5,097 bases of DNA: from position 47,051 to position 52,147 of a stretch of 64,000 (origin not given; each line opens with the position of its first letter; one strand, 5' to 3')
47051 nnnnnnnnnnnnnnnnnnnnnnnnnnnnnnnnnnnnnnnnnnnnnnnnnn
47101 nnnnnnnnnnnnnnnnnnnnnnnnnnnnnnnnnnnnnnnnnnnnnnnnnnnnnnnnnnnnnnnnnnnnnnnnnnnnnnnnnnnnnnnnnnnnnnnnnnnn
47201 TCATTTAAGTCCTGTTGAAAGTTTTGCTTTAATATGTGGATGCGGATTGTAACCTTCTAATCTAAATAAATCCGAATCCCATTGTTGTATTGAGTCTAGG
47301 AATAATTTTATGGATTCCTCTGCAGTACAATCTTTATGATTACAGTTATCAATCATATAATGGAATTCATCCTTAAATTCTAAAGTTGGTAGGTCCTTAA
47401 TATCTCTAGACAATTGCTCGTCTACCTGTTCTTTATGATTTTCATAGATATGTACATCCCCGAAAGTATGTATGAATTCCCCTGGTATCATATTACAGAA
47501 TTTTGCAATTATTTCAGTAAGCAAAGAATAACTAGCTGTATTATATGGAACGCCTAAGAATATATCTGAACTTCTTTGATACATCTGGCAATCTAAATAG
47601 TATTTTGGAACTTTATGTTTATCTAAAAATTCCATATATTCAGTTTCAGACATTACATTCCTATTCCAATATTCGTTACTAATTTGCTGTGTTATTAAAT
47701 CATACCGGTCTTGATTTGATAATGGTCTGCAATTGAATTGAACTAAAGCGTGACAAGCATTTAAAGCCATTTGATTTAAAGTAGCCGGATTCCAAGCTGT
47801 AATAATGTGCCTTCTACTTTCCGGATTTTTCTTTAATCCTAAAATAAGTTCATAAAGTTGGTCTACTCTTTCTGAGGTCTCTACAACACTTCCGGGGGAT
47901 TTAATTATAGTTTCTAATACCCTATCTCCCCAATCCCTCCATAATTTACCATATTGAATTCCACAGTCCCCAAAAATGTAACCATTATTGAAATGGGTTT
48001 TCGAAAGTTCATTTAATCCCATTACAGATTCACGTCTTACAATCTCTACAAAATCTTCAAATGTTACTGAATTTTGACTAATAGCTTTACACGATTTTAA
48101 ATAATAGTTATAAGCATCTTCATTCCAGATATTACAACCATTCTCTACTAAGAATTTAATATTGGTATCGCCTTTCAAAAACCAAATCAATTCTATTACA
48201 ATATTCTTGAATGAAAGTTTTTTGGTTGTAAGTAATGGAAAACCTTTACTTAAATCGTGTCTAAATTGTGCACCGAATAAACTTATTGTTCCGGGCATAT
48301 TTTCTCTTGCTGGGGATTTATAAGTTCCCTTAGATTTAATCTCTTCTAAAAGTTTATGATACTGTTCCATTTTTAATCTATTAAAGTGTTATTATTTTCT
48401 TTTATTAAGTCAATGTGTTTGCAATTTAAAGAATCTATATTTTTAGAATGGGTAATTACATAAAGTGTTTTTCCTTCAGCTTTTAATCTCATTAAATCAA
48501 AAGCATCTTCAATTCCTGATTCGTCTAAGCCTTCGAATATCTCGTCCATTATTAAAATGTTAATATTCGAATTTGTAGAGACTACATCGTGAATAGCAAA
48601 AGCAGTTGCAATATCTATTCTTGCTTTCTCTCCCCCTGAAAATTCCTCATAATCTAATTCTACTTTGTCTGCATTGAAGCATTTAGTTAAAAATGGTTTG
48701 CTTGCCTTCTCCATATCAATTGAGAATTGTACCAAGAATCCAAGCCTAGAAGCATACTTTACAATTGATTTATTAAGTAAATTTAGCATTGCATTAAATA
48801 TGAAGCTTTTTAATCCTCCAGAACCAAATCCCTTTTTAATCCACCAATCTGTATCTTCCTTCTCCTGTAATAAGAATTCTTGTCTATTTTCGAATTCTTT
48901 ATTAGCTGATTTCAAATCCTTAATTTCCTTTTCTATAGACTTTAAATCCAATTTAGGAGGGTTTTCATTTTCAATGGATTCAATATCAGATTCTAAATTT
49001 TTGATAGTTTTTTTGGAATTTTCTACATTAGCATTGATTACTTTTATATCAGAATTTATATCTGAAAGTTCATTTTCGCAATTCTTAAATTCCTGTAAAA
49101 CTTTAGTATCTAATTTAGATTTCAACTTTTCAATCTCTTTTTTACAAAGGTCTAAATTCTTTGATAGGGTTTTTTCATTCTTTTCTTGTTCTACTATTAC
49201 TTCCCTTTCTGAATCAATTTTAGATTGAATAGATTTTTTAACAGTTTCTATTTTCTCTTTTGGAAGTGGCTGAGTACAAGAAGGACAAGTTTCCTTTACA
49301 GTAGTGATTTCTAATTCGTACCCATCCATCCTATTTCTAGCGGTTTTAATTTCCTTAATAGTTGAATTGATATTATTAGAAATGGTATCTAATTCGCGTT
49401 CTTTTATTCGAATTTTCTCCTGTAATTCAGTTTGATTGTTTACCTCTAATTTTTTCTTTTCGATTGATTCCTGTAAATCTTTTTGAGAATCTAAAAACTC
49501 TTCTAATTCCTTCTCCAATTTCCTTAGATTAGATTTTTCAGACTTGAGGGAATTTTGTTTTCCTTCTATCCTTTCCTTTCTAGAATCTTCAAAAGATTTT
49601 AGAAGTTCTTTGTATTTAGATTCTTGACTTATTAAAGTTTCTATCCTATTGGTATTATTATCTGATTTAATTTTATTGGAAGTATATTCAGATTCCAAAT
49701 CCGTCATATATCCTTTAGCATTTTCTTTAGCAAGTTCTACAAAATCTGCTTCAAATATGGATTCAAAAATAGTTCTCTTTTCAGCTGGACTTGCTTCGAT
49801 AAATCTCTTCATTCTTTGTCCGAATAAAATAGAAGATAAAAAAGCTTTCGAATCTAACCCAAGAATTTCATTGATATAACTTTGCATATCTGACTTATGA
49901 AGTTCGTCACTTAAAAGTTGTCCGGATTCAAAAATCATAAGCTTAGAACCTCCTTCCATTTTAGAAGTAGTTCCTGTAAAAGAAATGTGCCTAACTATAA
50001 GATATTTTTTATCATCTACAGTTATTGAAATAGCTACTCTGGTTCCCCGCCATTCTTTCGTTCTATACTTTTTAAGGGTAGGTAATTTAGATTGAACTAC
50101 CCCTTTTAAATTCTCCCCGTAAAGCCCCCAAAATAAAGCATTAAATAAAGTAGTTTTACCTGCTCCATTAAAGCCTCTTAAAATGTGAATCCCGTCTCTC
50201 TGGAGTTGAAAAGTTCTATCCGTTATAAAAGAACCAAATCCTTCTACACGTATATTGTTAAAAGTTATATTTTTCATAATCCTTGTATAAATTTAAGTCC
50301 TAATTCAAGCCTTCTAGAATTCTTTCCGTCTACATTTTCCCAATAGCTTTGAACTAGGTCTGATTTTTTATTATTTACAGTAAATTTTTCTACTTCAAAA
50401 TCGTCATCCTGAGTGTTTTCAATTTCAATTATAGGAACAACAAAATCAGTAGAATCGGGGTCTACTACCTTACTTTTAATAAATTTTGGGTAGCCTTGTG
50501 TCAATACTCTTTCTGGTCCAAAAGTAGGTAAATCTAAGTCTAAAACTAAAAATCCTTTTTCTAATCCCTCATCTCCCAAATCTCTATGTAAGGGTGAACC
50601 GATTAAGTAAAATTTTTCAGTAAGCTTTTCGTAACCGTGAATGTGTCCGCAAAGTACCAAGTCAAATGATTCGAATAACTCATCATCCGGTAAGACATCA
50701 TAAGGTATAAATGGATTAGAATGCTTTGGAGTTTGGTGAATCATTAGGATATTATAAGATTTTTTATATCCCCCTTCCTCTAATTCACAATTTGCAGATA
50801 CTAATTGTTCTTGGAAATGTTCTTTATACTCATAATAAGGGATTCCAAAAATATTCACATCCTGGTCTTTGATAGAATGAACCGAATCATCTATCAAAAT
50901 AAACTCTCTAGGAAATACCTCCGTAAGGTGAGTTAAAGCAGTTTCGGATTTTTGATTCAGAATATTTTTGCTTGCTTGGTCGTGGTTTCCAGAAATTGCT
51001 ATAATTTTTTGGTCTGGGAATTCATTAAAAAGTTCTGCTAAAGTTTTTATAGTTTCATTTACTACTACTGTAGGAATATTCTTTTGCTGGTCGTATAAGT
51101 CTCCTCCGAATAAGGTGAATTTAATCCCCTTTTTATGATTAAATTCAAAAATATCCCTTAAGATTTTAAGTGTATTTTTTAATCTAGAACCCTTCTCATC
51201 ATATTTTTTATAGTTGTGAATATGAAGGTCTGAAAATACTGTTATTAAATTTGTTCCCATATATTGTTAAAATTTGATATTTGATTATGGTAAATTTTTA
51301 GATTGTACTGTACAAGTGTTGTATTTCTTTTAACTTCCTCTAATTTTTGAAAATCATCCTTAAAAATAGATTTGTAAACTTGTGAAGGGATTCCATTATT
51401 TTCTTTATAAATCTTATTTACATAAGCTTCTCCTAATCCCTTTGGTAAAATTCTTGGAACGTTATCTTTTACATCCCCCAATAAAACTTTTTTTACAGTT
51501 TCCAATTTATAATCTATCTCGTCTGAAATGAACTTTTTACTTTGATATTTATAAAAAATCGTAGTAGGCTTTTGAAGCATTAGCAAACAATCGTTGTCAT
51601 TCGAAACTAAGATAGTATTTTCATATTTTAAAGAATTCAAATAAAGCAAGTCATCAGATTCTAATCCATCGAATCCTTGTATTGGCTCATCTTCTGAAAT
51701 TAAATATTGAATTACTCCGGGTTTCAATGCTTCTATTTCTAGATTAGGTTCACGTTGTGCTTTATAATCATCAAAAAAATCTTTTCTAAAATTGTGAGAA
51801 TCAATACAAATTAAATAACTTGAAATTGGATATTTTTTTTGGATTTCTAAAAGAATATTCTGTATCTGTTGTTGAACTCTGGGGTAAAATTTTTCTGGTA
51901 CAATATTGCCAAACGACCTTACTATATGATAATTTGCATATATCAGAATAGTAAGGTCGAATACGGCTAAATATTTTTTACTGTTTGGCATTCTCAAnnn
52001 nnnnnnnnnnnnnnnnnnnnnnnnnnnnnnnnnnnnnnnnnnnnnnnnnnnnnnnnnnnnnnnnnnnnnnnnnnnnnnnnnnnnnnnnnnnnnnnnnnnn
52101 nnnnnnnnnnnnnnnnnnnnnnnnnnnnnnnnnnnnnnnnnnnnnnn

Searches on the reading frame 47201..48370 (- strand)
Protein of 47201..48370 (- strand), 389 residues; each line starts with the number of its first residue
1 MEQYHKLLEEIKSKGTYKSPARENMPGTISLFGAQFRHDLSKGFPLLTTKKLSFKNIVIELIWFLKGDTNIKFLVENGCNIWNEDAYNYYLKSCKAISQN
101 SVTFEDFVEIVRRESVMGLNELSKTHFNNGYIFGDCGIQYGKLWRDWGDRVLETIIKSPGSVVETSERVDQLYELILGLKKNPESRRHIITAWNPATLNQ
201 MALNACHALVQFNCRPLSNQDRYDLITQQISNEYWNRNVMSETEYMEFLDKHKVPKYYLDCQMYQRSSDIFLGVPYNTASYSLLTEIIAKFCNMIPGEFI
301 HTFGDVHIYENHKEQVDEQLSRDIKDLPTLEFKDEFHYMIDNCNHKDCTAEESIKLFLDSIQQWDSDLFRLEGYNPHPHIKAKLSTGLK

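Call 10: search_protein_families(library=pfam, proteins=[window:47201-48370:-], max_evalue=0.01)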
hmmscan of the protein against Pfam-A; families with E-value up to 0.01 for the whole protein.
window:47201-48370:- (389 aa): 1 family
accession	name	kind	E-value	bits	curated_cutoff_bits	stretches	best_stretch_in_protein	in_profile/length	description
PF00303.24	Thymidylat_synt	-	4.6e-86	288.7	24.3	1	2-385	1-265/266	Thymidylate synthase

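Call 82: search_protein_families(library=ncbifam, proteins=[window:47201-48370:-], max_evalue=0.001)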
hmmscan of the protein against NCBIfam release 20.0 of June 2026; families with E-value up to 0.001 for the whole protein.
window:47201-48370:- (389 aa): 8 families
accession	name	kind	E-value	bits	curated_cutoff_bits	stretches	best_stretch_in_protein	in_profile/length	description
TIGR03284.1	thym_sym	equivalog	7.8e-90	301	108.35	2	2-214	1-186/296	thymidylate synthase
NF002496.0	PRK01827.1-2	equivalog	1.9e-89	299.9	325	2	1-213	5-207/318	thymidylate synthase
NF002497.0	PRK01827.1-3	equivalog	1.2e-85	287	327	3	253-354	153-258/264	thymidylate synthase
NF002499.0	PRK01827.1-5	equivalog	1e-68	231.5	405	3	253-384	153-262/264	thymidylate synthase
NF010393.0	PRK13821.1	equivalog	4.8e-40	137.5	576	3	1-87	1-85/323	thymidylate synthase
NF002495.0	PRK01827.1-1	equivalog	6.1e-38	130.9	327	3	254-327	166-239/279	thymidylate synthase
NF002498.0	PRK01827.1-4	equivalog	1.1e-18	67.6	427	2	261-337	175-252/283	thymidylate synthase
TIGR03283.1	thy_syn_methano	equivalog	7.2e-09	35.4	174.55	1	140-215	83-140/201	thymidylate synthase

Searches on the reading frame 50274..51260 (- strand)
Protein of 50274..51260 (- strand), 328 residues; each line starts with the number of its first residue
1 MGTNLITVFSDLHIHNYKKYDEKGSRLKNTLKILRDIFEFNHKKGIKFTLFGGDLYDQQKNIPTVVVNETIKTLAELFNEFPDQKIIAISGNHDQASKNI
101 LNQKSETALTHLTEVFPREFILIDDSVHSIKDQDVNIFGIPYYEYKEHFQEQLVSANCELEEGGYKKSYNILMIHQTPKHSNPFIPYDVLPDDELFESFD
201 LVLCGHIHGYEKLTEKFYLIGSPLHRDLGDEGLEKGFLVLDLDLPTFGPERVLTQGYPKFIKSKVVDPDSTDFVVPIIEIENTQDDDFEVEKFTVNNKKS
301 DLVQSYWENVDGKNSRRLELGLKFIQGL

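Call 104: search_protein_families(library=pfam, proteins=[window:50274-51260:-], max_evalue=0.01)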
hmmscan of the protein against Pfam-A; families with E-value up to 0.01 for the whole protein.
window:50274-51260:- (328 aa): 2 families
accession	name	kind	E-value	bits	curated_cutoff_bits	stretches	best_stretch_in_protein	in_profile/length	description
PF00149.33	Metallophos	-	1.6e-11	45.5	21.5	1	6-210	3-191/191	Calcineurin-like phosphoesterase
PF12850.12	Metallophos_2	-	0.00012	22.5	27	1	6-211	3-120/154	Calcineurin-like phosphoesterase superfamily domain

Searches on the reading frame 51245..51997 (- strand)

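Call 104: search_protein_families(library=pfam, proteins=[window:51245-51997:-], max_evalue=0.01)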
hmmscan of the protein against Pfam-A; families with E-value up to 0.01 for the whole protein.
window:51245-51997:- (250 aa): 1 family
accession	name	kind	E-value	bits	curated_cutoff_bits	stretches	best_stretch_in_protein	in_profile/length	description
PF02739.22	5_3_exonuc_N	-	2.4e-11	44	34.3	1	12-155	4-152/164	5'-3' exonuclease, N-terminal resolvase-like domain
